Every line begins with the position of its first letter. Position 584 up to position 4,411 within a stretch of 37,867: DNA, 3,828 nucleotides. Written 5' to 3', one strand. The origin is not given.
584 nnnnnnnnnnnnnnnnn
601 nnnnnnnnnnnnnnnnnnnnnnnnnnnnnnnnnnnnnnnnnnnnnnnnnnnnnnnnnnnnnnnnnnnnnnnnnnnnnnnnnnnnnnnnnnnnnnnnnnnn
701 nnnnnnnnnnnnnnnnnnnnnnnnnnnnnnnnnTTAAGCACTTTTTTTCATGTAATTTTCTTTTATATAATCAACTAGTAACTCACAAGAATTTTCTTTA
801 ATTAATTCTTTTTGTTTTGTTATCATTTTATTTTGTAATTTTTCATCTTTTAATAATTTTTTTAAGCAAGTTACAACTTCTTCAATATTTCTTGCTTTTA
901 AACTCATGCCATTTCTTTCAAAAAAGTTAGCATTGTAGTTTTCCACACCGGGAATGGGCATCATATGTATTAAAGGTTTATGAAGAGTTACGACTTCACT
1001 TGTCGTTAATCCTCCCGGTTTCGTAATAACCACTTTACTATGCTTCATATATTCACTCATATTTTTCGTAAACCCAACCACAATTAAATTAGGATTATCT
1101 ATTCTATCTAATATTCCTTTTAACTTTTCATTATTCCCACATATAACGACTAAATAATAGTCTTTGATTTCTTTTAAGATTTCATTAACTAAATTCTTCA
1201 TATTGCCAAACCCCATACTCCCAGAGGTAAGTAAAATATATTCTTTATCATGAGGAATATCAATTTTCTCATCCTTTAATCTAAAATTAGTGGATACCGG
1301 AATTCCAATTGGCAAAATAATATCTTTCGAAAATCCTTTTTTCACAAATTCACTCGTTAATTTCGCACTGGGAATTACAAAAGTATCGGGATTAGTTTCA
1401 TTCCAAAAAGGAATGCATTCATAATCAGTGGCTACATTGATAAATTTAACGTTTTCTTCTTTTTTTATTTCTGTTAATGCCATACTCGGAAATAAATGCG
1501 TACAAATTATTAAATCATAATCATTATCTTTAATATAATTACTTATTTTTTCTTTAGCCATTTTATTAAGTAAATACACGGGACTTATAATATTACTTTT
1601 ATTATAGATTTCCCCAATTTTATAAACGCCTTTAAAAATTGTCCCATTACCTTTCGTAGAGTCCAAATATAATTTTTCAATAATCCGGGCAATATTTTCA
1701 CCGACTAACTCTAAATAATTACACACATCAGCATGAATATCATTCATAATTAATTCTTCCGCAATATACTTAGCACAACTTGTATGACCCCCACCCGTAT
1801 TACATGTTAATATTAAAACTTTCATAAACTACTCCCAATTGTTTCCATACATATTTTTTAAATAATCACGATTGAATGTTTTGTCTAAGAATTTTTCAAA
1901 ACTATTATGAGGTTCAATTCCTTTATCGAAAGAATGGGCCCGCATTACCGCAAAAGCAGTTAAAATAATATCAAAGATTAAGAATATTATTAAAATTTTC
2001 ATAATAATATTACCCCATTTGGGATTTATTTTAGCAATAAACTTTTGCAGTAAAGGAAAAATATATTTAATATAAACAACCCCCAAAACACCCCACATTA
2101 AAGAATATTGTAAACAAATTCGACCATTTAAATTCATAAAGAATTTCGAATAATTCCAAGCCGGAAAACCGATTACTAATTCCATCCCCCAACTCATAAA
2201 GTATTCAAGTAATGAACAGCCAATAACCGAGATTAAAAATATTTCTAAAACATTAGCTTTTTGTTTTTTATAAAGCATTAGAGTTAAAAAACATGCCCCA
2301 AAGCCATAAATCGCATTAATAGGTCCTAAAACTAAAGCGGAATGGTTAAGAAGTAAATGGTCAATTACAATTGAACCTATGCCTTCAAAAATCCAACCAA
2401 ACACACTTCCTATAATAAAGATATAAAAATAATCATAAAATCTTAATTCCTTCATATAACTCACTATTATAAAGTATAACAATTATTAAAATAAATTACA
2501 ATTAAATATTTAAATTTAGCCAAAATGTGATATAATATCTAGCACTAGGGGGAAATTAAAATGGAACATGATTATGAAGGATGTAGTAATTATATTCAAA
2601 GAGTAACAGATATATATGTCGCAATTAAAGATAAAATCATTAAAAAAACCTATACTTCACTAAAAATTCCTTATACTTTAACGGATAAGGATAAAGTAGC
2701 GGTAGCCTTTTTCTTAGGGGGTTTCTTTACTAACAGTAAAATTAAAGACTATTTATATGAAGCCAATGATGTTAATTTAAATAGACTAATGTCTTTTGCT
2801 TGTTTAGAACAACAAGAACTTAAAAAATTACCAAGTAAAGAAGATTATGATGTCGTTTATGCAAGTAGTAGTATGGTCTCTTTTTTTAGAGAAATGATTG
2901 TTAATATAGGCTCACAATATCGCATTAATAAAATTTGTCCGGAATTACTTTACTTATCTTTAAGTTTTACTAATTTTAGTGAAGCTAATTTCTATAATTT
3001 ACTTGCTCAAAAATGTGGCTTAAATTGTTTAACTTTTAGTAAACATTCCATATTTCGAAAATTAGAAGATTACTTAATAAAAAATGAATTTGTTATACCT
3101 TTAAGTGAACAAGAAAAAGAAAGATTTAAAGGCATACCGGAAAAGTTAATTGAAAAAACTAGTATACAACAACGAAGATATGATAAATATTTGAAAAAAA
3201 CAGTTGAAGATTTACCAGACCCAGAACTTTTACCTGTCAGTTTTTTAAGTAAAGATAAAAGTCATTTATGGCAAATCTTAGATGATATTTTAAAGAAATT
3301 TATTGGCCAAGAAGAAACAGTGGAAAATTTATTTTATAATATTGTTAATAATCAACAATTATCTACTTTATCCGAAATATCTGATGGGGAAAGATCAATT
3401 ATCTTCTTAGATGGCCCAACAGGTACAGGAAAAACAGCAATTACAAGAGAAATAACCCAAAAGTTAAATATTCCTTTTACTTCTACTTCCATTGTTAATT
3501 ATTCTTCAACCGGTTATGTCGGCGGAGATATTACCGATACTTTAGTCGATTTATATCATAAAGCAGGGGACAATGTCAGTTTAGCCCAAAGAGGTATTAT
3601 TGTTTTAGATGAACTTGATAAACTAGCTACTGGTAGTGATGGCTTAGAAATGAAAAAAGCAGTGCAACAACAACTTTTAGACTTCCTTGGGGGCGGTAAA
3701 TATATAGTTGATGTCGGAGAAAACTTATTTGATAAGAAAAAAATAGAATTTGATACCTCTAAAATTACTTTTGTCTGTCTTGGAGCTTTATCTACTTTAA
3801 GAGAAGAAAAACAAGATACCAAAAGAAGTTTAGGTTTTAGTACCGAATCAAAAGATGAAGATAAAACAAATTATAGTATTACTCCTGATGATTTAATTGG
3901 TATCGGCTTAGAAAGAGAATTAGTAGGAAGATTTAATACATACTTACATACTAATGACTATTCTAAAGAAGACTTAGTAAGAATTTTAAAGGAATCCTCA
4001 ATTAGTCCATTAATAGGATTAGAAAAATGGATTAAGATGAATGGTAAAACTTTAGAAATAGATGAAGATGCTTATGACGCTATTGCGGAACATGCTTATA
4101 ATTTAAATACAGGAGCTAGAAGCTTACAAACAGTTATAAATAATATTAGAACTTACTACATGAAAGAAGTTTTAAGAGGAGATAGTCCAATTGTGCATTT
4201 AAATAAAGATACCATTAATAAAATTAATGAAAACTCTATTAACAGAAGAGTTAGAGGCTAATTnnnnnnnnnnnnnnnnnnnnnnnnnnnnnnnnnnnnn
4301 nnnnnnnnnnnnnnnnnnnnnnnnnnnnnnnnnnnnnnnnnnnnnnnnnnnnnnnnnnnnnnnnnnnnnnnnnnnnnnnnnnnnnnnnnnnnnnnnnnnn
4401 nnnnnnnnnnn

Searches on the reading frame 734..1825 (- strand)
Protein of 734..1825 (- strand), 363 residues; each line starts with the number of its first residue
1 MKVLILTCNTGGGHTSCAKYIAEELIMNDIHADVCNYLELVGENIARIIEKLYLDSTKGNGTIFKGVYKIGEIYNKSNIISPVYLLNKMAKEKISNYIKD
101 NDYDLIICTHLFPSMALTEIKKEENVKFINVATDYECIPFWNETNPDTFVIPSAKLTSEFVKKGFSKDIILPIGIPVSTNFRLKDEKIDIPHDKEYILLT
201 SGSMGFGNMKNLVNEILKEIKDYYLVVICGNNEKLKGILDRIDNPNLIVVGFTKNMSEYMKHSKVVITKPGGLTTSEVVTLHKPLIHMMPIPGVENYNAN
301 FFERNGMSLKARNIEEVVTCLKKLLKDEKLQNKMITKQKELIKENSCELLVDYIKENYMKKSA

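Call 61: search_protein_families(library=pfam, proteins=[window:734-1825:-], max_evalue=0.00001)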
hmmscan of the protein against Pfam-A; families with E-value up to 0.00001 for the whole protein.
window:734-1825:- (363 aa): 4 families
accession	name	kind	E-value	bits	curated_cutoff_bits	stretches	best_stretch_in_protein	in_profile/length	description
PF06925.17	MGDG_synth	-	2.2e-21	77.1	25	1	14-177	1-169/169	Monogalactosyldiacylglycerol (MGDG) synthase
PF04101.22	Glyco_tran_28_C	-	1.1e-14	55.2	22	1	197-338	2-154/166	Glycosyltransferase family 28 C-terminal domain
PF00534.26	Glycos_transf_1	-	9.6e-11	41.9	26.4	1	197-339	17-170/172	Glycosyl transferases group 1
PF02350.25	Epimerase_2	-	4.6e-06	26.2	30.6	1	156-355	133-347/347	UDP-N-acetylglucosamine 2-epimerase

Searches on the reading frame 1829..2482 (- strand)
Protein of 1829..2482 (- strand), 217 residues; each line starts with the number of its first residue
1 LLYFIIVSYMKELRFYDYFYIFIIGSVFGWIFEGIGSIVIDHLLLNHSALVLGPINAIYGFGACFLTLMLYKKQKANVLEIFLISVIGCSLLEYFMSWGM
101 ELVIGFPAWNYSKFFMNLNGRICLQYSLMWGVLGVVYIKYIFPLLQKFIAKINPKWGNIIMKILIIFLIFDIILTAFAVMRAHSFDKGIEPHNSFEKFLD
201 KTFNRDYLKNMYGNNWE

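Call 61: search_protein_families(library=pfam, proteins=[window:1829-2482:-], max_evalue=0.00001)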
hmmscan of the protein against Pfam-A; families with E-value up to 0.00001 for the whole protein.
window:1829-2482:- (217 aa): 1 family
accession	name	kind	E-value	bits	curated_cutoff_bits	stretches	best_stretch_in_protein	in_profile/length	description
PF06541.16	ABC_trans_CmpB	-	4.8e-39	134.4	25.9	1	21-175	2-150/151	Putative ABC-transporter type IV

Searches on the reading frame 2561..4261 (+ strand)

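Call 61: search_protein_families(library=pfam, proteins=[window:2561-4261:+], max_evalue=0.00001)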
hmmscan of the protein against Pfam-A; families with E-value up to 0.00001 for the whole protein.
window:2561-4261:+ (566 aa): 3 families
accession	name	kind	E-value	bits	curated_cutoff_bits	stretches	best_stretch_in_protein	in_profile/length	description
PF07724.20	AAA_2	-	1.5e-11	45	27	1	281-459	6-164/166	AAA domain (Cdc48 subfamily)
PF00004.35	AAA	-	1.4e-10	42.2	21.2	1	282-380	2-96/131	ATPase family associated with various cellular activities (AAA)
PF10431.15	ClpB_D2-small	-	1.1e-07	32.2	21.9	1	469-540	3-71/81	C-terminal, D2-small domain, of ClpB protein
